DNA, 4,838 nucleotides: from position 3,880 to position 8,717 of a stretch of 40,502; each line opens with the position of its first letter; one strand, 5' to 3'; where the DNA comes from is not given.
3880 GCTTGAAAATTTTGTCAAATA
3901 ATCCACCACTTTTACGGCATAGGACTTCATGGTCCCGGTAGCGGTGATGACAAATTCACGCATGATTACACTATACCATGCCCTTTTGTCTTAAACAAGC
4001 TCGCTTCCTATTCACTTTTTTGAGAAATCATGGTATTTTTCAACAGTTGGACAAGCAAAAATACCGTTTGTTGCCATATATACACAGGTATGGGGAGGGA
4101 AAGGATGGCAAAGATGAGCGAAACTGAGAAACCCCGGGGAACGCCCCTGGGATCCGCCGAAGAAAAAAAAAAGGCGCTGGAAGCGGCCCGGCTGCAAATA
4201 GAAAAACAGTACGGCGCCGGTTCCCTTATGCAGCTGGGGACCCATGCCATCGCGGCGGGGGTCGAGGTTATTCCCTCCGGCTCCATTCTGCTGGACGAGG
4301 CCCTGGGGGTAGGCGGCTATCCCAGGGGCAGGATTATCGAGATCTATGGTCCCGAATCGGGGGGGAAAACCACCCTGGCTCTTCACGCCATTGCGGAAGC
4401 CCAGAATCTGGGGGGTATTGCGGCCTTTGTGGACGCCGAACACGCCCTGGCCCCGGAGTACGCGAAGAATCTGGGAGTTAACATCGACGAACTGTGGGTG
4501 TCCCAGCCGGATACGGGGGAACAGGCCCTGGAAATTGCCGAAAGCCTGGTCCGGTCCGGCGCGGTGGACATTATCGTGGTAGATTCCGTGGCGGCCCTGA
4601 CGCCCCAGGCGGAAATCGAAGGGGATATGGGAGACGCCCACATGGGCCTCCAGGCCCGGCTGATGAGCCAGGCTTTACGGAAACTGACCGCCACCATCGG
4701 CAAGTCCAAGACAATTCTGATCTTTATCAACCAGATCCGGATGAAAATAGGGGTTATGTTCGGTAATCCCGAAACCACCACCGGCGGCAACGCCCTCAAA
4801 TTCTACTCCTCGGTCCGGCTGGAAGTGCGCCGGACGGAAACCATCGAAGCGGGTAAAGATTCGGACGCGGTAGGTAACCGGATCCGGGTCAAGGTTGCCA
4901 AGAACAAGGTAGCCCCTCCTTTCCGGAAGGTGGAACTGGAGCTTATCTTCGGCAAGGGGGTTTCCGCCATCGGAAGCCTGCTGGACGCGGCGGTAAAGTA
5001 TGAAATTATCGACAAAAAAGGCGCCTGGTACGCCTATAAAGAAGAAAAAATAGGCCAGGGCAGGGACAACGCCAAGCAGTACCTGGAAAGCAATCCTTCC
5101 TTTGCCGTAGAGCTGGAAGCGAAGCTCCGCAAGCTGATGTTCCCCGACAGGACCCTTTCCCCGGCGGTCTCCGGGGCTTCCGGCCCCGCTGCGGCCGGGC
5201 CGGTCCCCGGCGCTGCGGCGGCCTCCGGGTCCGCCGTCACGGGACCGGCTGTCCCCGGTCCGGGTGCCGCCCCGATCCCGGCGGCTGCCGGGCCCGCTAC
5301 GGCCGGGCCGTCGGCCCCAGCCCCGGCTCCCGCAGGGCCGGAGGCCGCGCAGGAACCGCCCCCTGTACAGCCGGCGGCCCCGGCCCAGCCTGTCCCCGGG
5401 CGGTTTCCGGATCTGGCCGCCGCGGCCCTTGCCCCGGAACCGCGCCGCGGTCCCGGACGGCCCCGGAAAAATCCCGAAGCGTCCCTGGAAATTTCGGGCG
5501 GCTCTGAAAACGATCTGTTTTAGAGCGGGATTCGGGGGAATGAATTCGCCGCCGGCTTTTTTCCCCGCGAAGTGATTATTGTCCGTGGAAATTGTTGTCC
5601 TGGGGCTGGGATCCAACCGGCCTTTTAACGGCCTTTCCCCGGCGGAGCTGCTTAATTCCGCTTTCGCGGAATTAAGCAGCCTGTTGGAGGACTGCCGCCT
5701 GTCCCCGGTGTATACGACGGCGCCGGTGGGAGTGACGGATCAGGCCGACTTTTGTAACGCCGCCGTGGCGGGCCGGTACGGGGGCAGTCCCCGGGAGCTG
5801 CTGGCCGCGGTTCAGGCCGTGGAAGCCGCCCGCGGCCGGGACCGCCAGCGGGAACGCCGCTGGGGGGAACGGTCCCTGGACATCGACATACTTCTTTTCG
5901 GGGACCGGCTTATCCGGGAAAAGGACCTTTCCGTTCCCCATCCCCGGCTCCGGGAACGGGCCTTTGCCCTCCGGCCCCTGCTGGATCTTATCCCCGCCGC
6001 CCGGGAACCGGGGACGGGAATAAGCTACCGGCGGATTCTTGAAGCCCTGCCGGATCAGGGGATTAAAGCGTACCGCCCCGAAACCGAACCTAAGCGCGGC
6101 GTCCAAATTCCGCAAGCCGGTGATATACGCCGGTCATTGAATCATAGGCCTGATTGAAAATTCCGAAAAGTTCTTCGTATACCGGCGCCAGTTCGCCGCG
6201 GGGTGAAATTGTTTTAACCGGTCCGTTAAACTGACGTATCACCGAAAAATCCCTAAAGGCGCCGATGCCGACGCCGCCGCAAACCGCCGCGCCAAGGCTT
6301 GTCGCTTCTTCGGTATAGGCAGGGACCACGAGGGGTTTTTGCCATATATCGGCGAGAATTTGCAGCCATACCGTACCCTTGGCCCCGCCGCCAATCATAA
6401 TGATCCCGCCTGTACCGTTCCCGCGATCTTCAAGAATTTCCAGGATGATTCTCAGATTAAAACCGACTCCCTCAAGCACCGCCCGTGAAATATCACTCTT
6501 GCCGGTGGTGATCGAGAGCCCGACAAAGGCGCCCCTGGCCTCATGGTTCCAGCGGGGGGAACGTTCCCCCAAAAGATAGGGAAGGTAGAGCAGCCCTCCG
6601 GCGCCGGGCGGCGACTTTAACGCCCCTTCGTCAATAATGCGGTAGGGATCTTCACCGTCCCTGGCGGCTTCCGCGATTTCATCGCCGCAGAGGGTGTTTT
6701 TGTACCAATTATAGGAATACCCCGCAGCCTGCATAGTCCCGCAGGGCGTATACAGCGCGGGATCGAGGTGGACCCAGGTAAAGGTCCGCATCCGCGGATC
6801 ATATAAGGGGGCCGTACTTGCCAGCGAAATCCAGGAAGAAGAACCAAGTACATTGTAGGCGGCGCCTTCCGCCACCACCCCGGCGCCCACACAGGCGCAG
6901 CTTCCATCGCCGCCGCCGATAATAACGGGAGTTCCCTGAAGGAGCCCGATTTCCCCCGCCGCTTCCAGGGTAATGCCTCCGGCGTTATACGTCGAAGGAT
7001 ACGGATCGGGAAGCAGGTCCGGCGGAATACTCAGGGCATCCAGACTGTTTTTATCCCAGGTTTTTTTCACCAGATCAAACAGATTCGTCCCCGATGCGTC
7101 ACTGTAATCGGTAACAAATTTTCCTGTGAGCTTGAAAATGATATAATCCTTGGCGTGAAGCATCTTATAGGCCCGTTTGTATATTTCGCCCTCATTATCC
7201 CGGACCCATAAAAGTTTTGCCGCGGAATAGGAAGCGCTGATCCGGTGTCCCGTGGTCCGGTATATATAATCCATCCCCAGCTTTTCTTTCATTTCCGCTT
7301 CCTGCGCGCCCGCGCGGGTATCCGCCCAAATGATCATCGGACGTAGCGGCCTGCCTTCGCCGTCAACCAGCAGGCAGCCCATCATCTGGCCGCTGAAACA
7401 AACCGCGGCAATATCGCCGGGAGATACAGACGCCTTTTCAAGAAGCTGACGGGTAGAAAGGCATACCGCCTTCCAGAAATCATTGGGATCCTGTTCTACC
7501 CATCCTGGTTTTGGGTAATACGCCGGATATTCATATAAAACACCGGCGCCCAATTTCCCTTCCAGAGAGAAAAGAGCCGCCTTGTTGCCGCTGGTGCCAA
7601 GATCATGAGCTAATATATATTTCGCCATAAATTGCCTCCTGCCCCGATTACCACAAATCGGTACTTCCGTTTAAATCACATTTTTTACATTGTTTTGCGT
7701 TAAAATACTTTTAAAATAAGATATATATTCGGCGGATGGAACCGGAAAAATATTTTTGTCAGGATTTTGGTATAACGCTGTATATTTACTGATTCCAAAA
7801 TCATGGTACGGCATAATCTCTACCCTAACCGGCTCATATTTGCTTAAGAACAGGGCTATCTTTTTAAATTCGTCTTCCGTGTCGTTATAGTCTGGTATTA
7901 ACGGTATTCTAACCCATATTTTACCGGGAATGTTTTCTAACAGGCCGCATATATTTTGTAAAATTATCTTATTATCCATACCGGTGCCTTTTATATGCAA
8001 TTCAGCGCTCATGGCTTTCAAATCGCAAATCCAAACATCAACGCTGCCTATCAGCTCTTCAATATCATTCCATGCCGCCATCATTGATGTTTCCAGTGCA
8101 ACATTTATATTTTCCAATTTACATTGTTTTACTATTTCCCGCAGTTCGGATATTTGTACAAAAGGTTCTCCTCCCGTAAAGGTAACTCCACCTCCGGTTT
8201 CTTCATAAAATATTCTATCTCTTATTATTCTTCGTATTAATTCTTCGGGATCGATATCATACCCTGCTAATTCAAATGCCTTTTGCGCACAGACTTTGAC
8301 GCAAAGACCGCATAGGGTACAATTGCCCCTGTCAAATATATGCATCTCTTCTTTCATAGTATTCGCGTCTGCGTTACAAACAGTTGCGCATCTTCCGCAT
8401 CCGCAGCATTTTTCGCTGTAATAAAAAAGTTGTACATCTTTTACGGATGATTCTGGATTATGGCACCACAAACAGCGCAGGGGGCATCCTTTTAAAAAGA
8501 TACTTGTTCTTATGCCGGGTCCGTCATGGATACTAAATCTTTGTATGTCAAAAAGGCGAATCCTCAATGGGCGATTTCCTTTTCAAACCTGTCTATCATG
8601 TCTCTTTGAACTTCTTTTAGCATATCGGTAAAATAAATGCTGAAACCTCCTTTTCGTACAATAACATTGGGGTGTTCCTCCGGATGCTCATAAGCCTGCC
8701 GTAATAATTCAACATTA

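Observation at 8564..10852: GRE with a non-canonical glycyl-radical motif (RKGGF) and a Ser-Cys-Met-Gly thiyl loop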

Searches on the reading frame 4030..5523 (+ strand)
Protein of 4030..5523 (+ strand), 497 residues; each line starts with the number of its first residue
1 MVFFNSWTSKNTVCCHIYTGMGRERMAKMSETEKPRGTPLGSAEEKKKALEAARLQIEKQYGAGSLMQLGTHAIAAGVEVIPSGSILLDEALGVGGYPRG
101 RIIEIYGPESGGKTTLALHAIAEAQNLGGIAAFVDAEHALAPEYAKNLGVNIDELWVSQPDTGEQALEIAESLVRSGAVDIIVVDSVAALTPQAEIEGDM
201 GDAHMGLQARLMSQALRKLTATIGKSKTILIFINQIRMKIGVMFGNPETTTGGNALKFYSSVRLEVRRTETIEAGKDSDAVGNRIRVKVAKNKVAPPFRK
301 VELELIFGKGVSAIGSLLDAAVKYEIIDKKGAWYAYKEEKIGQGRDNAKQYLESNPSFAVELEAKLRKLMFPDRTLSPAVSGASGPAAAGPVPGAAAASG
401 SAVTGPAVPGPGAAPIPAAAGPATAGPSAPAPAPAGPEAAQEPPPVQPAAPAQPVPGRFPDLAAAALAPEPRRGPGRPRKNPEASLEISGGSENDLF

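Call 3: search_protein_families(library=pfam, proteins=[window:4030-5523:+], max_evalue=0.01)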
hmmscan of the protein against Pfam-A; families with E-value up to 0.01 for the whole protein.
window:4030-5523:+ (497 aa): 5 families
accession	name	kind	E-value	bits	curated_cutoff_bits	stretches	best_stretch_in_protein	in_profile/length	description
PF00154.27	RecA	-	1.2e-133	444.9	27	1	48-312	1-262/262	recA bacterial DNA recombination protein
PF21096.2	RecA_C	-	8.1e-24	84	27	1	315-368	1-54/57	RecA C-terminal domain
PF08423.17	Rad51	-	5.9e-06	26.2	22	1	81-269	8-212/244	Rad51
PF06745.19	ATPase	-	1.2e-05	25.3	26.6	1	87-155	7-77/231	KaiC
PF01637.24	ATPase_2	-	8.8e-05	22.8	33.2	1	101-234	21-117/225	ATPase domain predominantly from Archaea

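Call 4: search_protein_families(library=ncbifam, proteins=[window:4030-5523:+], max_evalue=0.01)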
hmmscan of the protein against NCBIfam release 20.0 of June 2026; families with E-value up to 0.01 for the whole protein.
window:4030-5523:+ (497 aa): 12 families
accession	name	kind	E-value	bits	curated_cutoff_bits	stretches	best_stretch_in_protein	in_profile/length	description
TIGR02012.1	tigrfam_recA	equivalog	4.4e-160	532.3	325.3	1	45-367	1-320/321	recombinase RecA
NF007072.0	PRK09519.1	equivalog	8.8e-129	431.1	1024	2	44-294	5-252/790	intein-containing recombinase RecA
TIGR02237.1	recomb_radB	equivalog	4.3e-15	56.1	172.4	1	92-270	4-180/210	DNA repair and recombination protein RadB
NF033429.2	ImuA_translesion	equivalog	3.3e-12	46.7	150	1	76-183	11-119/181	translesion DNA synthesis-associated protein ImuA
NF003301.0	PRK04301.1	equivalog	3e-11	43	259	1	78-269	80-284/316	DNA repair and recombination protein RadA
NF006861.0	PRK09361.1-1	equivalog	1.6e-09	37.6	278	1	80-267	4-195/235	DNA repair and recombination protein RadB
TIGR02236.1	recomb_radA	equivalog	2.7e-08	33.6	361.15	1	48-269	48-280/311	DNA repair and recombination protein RadA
TIGR02239.1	recomb_RAD51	equivalog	1.7e-05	24.1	478.05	1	74-269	71-282/316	DNA repair protein RAD51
TIGR02238.1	recomb_DMC1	equivalog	2.1e-05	23.8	447.7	1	72-269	69-282/314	meiotic recombinase Dmc1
NF058630.1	repair_Rv3395c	exception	0.00013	21.7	65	1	95-193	5-94/153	DnaE2-dependent mutagenesis accessory factor ImuA'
NF006799.0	PRK09302.1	equivalog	0.0025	16.4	408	1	79-191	253-376/515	circadian clock protein KaiC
TIGR03881.1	KaiC_arch_4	hypoth_equivalog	0.0079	15.9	247.8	0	87-227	9-123/231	KaiC domain-containing protein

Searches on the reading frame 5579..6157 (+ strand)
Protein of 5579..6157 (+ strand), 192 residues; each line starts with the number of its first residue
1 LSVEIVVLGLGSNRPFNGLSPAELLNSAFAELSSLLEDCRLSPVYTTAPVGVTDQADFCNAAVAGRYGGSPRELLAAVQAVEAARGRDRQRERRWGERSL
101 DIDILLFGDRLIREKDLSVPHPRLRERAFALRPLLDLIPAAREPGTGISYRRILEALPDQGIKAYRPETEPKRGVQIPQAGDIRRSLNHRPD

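Call 3: search_protein_families(library=pfam, proteins=[window:5579-6157:+], max_evalue=0.01)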
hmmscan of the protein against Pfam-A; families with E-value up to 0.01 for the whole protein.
window:5579-6157:+ (192 aa): 1 family
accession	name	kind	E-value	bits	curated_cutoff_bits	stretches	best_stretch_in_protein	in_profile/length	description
PF01288.25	HPPK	-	1.6e-29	103.1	25.7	1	7-139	1-116/116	7,8-dihydro-6-hydroxymethylpterin-pyrophosphokinase (HPPK)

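Call 4: search_protein_families(library=ncbifam, proteins=[window:5579-6157:+], max_evalue=0.01)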
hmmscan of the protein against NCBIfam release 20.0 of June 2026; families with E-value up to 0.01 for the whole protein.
window:5579-6157:+ (192 aa): 3 families
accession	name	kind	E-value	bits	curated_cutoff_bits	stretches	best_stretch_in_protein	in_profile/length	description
TIGR01498.1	folK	equivalog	2.7e-30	105.2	54.1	1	21-139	11-128/128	2-amino-4-hydroxy-6-hydroxymethyldihydropteridine diphosphokinase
NF010692.0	PRK14092.1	equivalog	7.2e-27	94.1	234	1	18-164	19-161/163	2-amino-4-hydroxy-6-hydroxymethyldihydropteridine diphosphokinase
NF007595.0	PRK10239.1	equivalog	2.9e-26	92.1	252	1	8-155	6-149/159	2-amino-4-hydroxy-6-hydroxymethyldihydropteridine diphosphokinase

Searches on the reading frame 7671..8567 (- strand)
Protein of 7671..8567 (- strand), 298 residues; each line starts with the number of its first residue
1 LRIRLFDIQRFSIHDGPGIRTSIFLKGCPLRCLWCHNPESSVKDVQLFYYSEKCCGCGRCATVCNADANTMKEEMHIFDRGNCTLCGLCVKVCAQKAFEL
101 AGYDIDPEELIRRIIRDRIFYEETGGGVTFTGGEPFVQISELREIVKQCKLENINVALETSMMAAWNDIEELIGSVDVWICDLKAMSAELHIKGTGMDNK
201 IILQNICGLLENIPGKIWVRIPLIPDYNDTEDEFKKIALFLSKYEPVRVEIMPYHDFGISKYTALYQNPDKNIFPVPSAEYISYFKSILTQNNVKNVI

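Call 3: search_protein_families(library=pfam, proteins=[window:7671-8567:-], max_evalue=0.01)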
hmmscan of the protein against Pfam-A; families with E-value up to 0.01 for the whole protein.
window:7671-8567:- (298 aa): 12 families
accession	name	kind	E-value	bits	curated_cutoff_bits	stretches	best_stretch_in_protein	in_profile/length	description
PF13353.11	Fer4_12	-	1.2e-11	45.5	22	1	15-180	2-113/137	4Fe-4S single cluster domain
PF04055.27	Radical_SAM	-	2e-11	44.8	29.5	1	93-233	14-161/166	Radical SAM superfamily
PF00037.32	Fer4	-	1.5e-07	31.3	21.1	1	77-93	2-18/24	4Fe-4S binding domain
PF13187.11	Fer4_9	-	6.6e-06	26.5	27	1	53-97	1-51/52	4Fe-4S dicluster domain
PF13484.11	Fer4_16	-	6.9e-06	27.2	30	1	82-113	1-32/66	4Fe-4S double cluster binding domain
PF12797.12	Fer4_2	-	1e-05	25.6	24.5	1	76-93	3-20/22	4Fe-4S binding domain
PF14697.11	Fer4_21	-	1.1e-05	25.9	35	1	52-94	6-52/59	4Fe-4S dicluster domain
PF12838.12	Fer4_7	-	6.3e-05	23.8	27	1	53-97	1-52/52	4Fe-4S dicluster domain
PF12837.12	Fer4_6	-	6.5e-05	23.1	25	1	78-94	4-20/24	4Fe-4S binding domain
PF13534.11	Fer4_17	-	0.00023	22.1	22.2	0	82-114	1-29/61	4Fe-4S dicluster domain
PF13459.11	Fer4_15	-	0.0012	19.9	22.4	1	78-106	3-30/66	4Fe-4S single cluster domain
PF13237.11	Fer4_10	-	0.0013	19.1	25.5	1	51-93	6-52/53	4Fe-4S dicluster domain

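Call 4: search_protein_families(library=ncbifam, proteins=[window:7671-8567:-], max_evalue=0.01)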
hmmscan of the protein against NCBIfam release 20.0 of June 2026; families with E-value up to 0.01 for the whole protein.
window:7671-8567:- (298 aa): 60 families (the best 25 are shown)
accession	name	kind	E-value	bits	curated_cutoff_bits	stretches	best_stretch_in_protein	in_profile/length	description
NF043069.1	T4HPD_activ_SAM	equivalog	4.4e-97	325.1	425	1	5-295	4-294/299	trans-4-hydroxy-L-proline dehydratase activase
TIGR02494.1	PFLE_PFLC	subfamily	6.1e-95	317.8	174.35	1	6-291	2-291/293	glycyl-radical enzyme activating protein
NF048010.1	SfplDhtActHpsHDes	equivalog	1.4e-79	267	430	1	5-267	8-276/298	(2S)-3-sulfopropanediol dehydratase activating enzyme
NF033719.1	ind_deCO2_activ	equivalog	2.5e-77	260.1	425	1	5-298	3-302/302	indoleacetate decarboxylase activase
TIGR04395.1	cutC_activ_rSAM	equivalog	1.4e-72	244.6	360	1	3-267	5-275/309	choline TMA-lyase-activating enzyme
NF033717.2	HPDL_rSAM_activ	equivalog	5.8e-71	239.3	420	1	4-295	5-302/311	4-hydroxyphenylacetate decarboxylase activase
TIGR04003.1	rSAM_BssD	equivalog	3e-70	236.9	496.45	1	7-268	5-273/314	[benzylsuccinate synthase]-activating enzyme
NF048008.1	SfplDhtActHpfHKleb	equivalog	3e-68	230.4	500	1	5-265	2-269/308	(2S)-3-sulfopropanediol dehydratase activating enzyme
NF007483.0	PRK10076.1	equivalog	6.7e-49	166.6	326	2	82-291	75-283/292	[formate-C-acetyltransferase]-activating enzyme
TIGR04041.1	activase_YjjW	hypoth_equivalog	1.5e-47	162.3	250.2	1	8-297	7-273/276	YjjW family glycine radical enzyme activase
TIGR02493.1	PFLA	equivalog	8.7e-46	156.2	231.75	2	78-287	21-230/235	pyruvate formate-lyase-activating protein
NF008356.0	PRK11145.1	equivalog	2.2e-38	131.9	375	2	98-295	43-243/246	pyruvate formate lyase 1-activating protein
TIGR02495.1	NrdG2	equivalog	1.4e-14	53.8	131.15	2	7-40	4-38/193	anaerobic ribonucleoside-triphosphate reductase activating protein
TIGR02491.1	NrdG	equivalog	3.3e-12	46.6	126.1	1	6-40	3-37/154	anaerobic ribonucleoside-triphosphate reductase activating protein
NF040864.1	HgcB_ferredoxin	equivalog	1.3e-08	34.5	99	1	45-100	7-63/93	mercury methylation ferredoxin HgcB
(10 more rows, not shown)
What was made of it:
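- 7671..8567 (-): GRE activating enzyme (radical SAM). It has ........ plus two ferredoxin-like Cys motifs. Its start codon overlaps the GRE stop codon. TIGR02494 317.8 bits against a cut-off of 174 (call 4).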
